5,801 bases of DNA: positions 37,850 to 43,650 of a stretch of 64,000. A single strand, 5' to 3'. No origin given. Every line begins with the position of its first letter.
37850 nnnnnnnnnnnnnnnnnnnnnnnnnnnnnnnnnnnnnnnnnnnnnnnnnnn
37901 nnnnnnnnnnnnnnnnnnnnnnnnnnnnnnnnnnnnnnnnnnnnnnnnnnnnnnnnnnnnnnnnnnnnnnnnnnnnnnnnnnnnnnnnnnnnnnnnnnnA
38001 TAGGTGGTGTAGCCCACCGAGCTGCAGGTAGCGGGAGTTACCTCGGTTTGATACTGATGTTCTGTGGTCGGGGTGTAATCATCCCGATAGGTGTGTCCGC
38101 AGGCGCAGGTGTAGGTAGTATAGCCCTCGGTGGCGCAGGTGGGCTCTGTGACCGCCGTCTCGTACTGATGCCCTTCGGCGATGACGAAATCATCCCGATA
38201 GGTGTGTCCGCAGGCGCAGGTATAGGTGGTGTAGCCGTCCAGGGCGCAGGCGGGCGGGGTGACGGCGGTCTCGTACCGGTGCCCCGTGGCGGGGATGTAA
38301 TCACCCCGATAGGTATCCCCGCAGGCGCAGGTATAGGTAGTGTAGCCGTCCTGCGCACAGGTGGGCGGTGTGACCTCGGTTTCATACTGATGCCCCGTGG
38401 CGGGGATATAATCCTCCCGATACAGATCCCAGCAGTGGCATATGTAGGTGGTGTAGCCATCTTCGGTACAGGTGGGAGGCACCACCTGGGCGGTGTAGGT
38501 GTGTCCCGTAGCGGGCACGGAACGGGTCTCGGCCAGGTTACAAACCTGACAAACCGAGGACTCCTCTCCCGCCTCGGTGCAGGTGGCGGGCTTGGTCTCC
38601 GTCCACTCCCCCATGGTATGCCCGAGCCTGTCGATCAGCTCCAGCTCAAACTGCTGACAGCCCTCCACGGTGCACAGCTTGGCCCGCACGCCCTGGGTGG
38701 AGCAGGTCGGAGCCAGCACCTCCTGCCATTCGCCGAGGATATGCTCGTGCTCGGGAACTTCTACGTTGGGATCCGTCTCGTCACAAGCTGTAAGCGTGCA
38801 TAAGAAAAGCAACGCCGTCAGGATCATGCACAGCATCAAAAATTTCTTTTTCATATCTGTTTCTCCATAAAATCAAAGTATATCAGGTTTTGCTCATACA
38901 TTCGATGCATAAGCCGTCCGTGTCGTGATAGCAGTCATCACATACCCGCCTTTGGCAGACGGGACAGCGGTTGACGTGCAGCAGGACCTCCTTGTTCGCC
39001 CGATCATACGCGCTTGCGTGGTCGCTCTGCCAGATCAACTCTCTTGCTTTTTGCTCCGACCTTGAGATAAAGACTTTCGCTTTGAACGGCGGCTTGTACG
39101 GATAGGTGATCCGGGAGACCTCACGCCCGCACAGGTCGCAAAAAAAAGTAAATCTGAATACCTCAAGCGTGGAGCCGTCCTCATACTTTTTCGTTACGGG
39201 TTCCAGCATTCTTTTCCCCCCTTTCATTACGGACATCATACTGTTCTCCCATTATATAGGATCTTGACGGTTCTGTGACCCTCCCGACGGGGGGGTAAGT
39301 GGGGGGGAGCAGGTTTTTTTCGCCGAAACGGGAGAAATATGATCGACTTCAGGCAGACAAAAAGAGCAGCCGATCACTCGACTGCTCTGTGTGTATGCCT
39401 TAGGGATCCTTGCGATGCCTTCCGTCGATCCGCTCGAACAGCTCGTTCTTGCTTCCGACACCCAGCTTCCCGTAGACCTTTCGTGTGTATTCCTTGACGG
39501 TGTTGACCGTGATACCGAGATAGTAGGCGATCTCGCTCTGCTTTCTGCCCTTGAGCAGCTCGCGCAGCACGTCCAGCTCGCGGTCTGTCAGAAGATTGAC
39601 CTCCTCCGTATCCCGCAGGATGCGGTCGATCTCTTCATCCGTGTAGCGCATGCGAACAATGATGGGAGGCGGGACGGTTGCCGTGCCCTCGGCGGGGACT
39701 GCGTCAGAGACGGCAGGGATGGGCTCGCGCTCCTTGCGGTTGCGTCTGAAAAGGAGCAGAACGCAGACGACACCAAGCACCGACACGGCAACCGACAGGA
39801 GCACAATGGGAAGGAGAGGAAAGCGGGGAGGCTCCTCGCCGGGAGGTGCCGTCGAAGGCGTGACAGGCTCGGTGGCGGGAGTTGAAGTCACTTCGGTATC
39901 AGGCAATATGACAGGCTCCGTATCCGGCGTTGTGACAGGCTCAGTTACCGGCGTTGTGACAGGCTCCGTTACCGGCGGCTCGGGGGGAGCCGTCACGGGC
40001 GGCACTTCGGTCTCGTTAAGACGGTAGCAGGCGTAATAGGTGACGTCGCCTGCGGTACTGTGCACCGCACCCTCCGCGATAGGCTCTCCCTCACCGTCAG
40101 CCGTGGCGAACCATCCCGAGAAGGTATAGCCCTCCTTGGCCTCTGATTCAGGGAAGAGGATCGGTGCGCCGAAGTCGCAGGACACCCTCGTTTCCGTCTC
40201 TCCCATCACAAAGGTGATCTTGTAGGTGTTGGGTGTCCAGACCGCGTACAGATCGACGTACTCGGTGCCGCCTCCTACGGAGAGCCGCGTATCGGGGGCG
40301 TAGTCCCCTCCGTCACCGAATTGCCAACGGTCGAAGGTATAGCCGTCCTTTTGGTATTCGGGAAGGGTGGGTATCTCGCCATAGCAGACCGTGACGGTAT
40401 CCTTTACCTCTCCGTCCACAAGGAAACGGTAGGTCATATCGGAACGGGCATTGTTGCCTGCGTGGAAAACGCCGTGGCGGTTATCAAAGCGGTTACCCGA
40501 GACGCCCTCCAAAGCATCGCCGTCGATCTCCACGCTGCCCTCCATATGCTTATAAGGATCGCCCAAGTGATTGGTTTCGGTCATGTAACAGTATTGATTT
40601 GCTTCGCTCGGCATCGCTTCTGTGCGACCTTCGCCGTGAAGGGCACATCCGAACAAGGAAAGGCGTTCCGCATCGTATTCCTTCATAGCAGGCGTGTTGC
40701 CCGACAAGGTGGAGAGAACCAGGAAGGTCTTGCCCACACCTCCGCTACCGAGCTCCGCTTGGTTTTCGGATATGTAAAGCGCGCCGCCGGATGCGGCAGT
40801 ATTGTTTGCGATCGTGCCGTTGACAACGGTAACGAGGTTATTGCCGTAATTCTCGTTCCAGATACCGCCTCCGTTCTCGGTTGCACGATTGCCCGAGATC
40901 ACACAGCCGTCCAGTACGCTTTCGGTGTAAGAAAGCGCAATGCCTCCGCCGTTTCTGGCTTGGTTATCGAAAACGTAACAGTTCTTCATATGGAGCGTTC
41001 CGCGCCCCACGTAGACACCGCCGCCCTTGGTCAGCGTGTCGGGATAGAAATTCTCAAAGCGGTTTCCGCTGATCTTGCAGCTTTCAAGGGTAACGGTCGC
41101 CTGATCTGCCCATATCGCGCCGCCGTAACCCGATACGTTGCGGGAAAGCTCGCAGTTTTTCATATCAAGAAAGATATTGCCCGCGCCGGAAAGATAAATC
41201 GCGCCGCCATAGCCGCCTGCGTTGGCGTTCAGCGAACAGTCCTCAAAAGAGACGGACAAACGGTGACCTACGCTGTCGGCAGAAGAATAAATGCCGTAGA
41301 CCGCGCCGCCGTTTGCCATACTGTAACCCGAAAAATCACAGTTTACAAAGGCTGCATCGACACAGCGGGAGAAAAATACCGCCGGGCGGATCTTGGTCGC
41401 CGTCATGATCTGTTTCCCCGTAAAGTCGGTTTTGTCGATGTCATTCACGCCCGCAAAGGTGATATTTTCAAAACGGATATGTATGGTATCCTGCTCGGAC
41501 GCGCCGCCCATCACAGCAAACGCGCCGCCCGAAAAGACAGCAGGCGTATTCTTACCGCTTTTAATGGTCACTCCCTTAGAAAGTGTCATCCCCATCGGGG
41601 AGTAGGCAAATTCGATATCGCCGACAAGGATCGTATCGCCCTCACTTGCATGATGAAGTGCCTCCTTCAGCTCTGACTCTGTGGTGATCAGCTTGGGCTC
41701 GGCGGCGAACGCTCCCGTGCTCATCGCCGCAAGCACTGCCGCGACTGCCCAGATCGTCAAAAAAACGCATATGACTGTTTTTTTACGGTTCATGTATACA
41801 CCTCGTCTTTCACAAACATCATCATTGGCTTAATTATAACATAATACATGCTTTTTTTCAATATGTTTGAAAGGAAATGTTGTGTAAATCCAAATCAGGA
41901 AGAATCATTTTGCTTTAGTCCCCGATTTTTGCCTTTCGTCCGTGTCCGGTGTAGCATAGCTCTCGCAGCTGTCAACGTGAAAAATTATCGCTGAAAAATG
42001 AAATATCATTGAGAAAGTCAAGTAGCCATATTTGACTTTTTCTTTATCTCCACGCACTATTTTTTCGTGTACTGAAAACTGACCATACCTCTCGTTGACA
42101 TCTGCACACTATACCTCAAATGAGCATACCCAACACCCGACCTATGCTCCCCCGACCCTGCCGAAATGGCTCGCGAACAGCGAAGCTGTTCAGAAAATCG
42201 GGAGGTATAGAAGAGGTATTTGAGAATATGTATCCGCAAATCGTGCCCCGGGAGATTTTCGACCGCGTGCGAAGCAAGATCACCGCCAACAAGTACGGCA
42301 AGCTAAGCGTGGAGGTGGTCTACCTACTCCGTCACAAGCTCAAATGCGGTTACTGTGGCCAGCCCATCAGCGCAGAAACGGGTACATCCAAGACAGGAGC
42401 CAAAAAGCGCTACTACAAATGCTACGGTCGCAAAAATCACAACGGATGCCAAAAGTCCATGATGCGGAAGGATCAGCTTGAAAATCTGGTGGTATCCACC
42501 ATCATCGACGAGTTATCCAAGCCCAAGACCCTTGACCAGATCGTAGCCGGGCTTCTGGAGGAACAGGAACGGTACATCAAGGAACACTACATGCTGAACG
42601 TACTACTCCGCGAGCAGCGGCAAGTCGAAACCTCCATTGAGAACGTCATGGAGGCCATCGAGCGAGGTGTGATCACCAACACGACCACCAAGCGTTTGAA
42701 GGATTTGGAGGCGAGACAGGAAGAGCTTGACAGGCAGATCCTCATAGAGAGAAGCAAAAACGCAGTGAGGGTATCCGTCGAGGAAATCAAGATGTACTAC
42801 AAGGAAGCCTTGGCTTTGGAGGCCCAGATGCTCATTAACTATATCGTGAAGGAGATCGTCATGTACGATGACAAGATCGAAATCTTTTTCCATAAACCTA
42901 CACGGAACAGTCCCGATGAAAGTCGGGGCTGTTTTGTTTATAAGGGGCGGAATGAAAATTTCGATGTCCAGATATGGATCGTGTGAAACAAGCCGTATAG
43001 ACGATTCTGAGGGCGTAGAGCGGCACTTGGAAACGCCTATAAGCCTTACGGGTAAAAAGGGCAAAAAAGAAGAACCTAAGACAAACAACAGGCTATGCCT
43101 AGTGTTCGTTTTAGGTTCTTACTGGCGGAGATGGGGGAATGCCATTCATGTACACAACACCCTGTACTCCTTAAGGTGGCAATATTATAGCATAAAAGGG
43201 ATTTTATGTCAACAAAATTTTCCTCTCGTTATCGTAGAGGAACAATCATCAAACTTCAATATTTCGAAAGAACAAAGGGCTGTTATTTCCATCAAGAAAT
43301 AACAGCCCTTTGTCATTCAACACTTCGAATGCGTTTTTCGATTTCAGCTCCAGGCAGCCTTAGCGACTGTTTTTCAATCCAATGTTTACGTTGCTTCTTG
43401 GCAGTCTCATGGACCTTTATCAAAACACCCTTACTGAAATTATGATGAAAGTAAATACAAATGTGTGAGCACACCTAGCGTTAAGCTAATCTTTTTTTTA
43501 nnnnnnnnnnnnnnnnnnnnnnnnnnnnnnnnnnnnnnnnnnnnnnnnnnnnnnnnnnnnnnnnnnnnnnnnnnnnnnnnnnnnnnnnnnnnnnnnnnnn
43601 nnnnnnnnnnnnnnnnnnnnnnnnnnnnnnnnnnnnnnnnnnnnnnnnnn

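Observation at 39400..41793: Membrane-tethered LuxR/GerE HTH with a large extracellular beta-helix ectodomain (N-out, C-in one-component regulator)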

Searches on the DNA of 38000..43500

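Call 62: search_rna_families(source=window, start=38000, end=43500, threshold=evalue, max_evalue=0.1)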
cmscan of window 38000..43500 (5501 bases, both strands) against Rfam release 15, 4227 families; matches with E-value up to 0.1: 0.
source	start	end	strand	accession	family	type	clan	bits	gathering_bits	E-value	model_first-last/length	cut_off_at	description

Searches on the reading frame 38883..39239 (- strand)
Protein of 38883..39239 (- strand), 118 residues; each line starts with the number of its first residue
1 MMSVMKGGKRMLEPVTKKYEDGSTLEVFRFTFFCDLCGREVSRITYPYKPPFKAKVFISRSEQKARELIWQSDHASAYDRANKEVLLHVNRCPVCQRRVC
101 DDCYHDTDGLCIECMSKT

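Call 3: search_protein_families(library=pfam, proteins=[window:38883-39239:-], max_evalue=0.1)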
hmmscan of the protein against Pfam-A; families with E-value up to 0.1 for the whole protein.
window:38883-39239:- (118 aa): 2 families
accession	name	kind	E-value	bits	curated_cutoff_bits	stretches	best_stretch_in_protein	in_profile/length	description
PF10170.15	C6_DPF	-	0.053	14.3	27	0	32-117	1-80/94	CDPF1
PF14445.12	Prok-RING_2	-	0.065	13.9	22.4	0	88-114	21-47/56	Prokaryotic RING finger family 2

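Call 4: search_protein_families(library=ncbifam, proteins=[window:38883-39239:-], max_evalue=0.1)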
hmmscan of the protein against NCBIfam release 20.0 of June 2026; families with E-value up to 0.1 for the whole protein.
window:38883-39239:- (118 aa): 0 families

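Call 19: find_homologous_proteins(query=window:38883-39209:-, max_evalue=0.001)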
Query window:38883-39209:- (108 aa): 25 proteins with E <= 0.001 among 28 candidates.
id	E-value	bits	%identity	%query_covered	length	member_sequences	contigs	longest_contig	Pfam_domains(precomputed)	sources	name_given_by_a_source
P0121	5.3e-69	247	98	100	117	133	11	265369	-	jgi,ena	-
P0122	3.2e-61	222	87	100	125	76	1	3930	-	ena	-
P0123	1.4e-55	204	81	99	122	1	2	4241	-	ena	-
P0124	5.2e-55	202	79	99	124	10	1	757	-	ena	-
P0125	7.5e-54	198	80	96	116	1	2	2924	-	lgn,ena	-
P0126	1.7e-53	197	79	99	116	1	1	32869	-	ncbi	-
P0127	5.9e-53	195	77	99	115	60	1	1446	-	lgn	-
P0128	5.5e-52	192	75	99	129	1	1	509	-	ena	-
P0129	6.9e-51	189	74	100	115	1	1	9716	-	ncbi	-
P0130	4.1e-50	186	73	99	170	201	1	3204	-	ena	-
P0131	5.6e-50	186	76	99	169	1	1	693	-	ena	-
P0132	6.9e-50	185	72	99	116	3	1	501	-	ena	-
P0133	1.1e-49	185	72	99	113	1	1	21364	-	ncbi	-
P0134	1.9e-48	181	71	99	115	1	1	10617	-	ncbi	-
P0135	2.7e-48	180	71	100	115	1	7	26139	-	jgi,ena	-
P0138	1.1e-47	178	70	99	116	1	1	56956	-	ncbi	-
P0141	3.2e-46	174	66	94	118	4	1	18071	-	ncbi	-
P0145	3.0e-28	116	55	86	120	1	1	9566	-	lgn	-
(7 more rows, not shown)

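Call 40: predict_structure(alignment_id=A2)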
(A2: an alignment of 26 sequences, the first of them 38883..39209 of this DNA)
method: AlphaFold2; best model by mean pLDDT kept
length: 108 residues; sequences in the alignment: 26
mean_pLDDT: 80.1   pTM: 0.65
mean pLDDT of the five models: 80.1, 79.2, 77.2, 74.3, 68.0
residues with pLDDT >= 90: 0; 70-90: 94; 50-70: 9; < 50: 5
segments of 3 or more residues with pLDDT < 50: 1-4
pLDDT, mean of each block of 10 residues (from residue 1): 55 81 87 80 75 82 84 81 86 86 85
secondary structure, 60 per line:
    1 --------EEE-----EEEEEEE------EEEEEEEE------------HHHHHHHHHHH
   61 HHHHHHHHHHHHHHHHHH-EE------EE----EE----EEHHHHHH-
elements in order: E9-11 E17-23 E30-37 H50-78 H102-107

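Call 44: fold_search(model_id=the predicted structure, library=pdb)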
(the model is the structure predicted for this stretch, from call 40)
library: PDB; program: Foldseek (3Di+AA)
matches with E <= 10: 249; with E <= 0.001: 0
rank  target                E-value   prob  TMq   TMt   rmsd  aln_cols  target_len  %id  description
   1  6bvs                  5.2e-01  0.14  0.20  0.13   8.3        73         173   22  Crystal structure of 3-hydroxyanthranilate-3,4-dioxygenase I142A from Cupriavidus metallidurans in complex with 4-Cl-3-H (released 2018-06-06)
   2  6vi9                  5.9e-01  0.13  0.18  0.12   8.3        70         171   21  Observing a ring-cleaving dioxygenase in action through a crystalline lens - an alkylperoxo bound structure (released 2020-07-29)
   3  9has_AA               6.7e-01  0.21  0.26  0.25   8.0        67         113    9  pT=3 virus-like particle of ssRNA phage ESO003 coat protein (released 2024-11-13)
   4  6vi8                  6.7e-01  0.13  0.20  0.13   8.4        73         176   20  Observing a ring-cleaving dioxygenase in action through a crystalline lens - a superoxo bound structure (released 2020-07-29)
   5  5v28                  7.1e-01  0.12  0.20  0.13   8.3        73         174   22  2.72 angstrom crystal structure of P97A 3-hydroxyanthranilate-3,4-dioxygenase from Cupriavidus metallidurans (released 2018-03-07)
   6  6vi7                  7.6e-01  0.20  0.18  0.11   8.1        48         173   23  Probing extradiol dioxygenase mechanism in NAD(+) biosynthesis by viewing reaction cycle intermediates - a substrate bid (released 2020-02-12)
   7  4hsl                  8.1e-01  0.12  0.20  0.13   8.3        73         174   22  2.00 angstrom x-ray crystal structure of substrate-bound E110A 3-hydroxyanthranilate-3,4-dioxygenase from Cupriavidus me (released 2013-11-27)
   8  4wzc                  8.1e-01  0.12  0.20  0.13   8.3        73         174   22  Understanding Extradiol Dioxygenase Mechanism in NAD+ Biosynthesis by Viewing Catalytic Intermediates - 2,3-cis-4,5-tran (released 2016-02-10)
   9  9e4w_K                8.6e-01  0.18  0.28  0.31  11.6        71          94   14  Structure of Bacillus phage SPO1 anti-CBASS 4 (Acb4) in complex with 3'3'-cGAMP (released 2025-01-29)
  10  5l9w_C                8.6e-01  0.12  0.21  0.18  14.9        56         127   21  Crystal structure of the Apc core complex (released 2017-01-18)
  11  6bvp                  8.6e-01  0.11  0.20  0.13   8.3        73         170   22  Crystal structure of 3-hydroxyanthranilate-3,4-dioxygenase N27A from Cupriavidus metallidurans (released 2018-06-06)
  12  1yfu                  9.2e-01  0.11  0.20  0.13   8.3        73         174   22  Crystal structure of 3-hydroxyanthranilate-3,4-dioxygenase from Ralstonia metallidurans (released 2005-05-31)
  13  6cd3                  1.0e+00  0.20  0.18  0.12   8.4        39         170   23  Crystal structure of 3-hydroxyanthranilate-3,4-dioxygenase I142A from Cupriavidus metallidurans in complex with 3-HAA (released 2018-06-06)
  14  6vib                  1.0e+00  0.10  0.20  0.13   8.3        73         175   22  Observing a ring-cleaving dioxygenase in action through a crystalline lens - enol tautomers of ACMS bidentately bound st (released 2020-07-29)
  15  5v26_B                1.1e+00  0.28  0.18  0.11   0.8        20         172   35  1.78 angstrom crystal structure of P97H 3-hydroxyanthranilate-3,4-dioxygenase from Cupriavidus metallidurans (released 2018-03-07)
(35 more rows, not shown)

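Call 65: search_solved_structures(query=A2, max_evalue=10)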
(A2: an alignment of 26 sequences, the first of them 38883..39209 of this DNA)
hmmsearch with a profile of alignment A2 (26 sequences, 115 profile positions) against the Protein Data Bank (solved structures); distinct sequences matched with E-value up to 10: 2.
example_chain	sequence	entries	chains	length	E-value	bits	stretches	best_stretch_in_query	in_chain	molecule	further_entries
2kq9_A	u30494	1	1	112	0.28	14.4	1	77-106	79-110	DnaK suppressor protein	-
4adx_5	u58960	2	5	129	0.79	13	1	79-109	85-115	RPL40E | UBIQUITIN-60S RIBOSOMAL PROTEIN L40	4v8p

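Call 66: search_protein_families(library=phrogs, proteins=[window:38883-39209:-], max_evalue=0.01)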
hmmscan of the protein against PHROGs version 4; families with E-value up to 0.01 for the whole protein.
window:38883-39209:- (108 aa): 1 family
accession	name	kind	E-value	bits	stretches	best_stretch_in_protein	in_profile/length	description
phrog_30804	-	unknown function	0.0033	16.6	1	12-100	152-241/643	-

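Call 67: search_protein_families(library=padloc, proteins=[window:38883-39209:-], max_evalue=0.01)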
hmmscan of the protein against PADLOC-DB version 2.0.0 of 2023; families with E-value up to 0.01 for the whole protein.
window:38883-39209:- (108 aa): 0 families

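Call 70: find_encoding_contigs(protein=P0138, flank=6000, max_places=2)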
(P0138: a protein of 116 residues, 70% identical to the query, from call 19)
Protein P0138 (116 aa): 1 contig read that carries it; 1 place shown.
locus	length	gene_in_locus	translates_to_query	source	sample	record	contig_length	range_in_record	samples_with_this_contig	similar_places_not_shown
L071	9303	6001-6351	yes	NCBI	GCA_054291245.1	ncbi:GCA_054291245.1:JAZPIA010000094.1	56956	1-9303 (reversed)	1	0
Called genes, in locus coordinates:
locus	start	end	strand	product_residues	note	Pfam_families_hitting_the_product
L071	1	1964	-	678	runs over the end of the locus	PF00150:Cellulase (faint), PF02449:Glyco_hydro_42, PF08532:Glyco_hydro_42M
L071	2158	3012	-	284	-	PF01522:Polysacc_deac_1 (weak)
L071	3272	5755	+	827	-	PF02415:Chlam_PMP (faint), PF13229:Beta_helix (weak), PF09479:Flg_new, PF00196:GerE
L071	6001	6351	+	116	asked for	-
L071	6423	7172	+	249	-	PF18912:DZR_2 (faint), PF12773:DZR, PF13248:Zn_ribbon_3 (faint), PF13240:Zn_Ribbon_1 (weak)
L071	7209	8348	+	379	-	PF13240:Zn_Ribbon_1 (weak)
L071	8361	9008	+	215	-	-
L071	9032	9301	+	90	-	?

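Call 71: find_encoding_contigs(protein=P0145, flank=6000, max_places=2)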
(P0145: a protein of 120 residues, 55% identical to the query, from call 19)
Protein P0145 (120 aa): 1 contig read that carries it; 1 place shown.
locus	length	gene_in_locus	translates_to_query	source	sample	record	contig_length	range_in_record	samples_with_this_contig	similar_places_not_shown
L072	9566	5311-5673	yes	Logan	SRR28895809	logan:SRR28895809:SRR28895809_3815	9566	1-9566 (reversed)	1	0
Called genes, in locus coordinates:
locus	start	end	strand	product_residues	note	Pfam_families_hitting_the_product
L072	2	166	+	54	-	?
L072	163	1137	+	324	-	PF02518:HATPase_c (weak)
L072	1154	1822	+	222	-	PF00072:Response_reg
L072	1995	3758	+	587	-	-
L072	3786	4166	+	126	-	-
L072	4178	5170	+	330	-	PF16927:HisKA_7TM, PF00196:GerE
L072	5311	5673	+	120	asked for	-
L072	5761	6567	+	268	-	PF14471:DUF4428 (weak)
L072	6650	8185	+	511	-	-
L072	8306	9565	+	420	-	?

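Call 72: find_encoding_contigs(protein=P0141, flank=6000, max_places=2)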
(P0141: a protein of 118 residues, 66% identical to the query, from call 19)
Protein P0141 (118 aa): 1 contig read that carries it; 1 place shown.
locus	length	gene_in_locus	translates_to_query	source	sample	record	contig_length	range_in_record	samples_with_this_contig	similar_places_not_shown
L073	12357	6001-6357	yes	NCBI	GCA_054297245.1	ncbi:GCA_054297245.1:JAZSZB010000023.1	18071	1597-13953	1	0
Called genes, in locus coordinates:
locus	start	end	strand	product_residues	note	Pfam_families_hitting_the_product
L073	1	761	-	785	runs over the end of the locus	?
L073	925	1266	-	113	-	-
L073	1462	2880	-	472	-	-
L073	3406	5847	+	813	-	PF09479:Flg_new (weak), PF00196:GerE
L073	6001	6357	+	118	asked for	-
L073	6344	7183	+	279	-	PF17032:Zn_ribbon_15 (faint), PF09297:Zn_ribbon_NUD (faint), PF18912:DZR_2 (faint), PF12773:DZR, PF13240:Zn_Ribbon_1 (weak), PF13248:Zn_ribbon_3 (faint), PF24460:DUF7575 (faint), PF13240:Zn_Ribbon_1 (weak)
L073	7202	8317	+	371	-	PF13240:Zn_Ribbon_1 (weak)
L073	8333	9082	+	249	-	-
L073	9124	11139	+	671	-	-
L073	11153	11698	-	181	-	-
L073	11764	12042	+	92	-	-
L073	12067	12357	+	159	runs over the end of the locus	PF13240:Zn_Ribbon_1, PF09685:MamF_MmsF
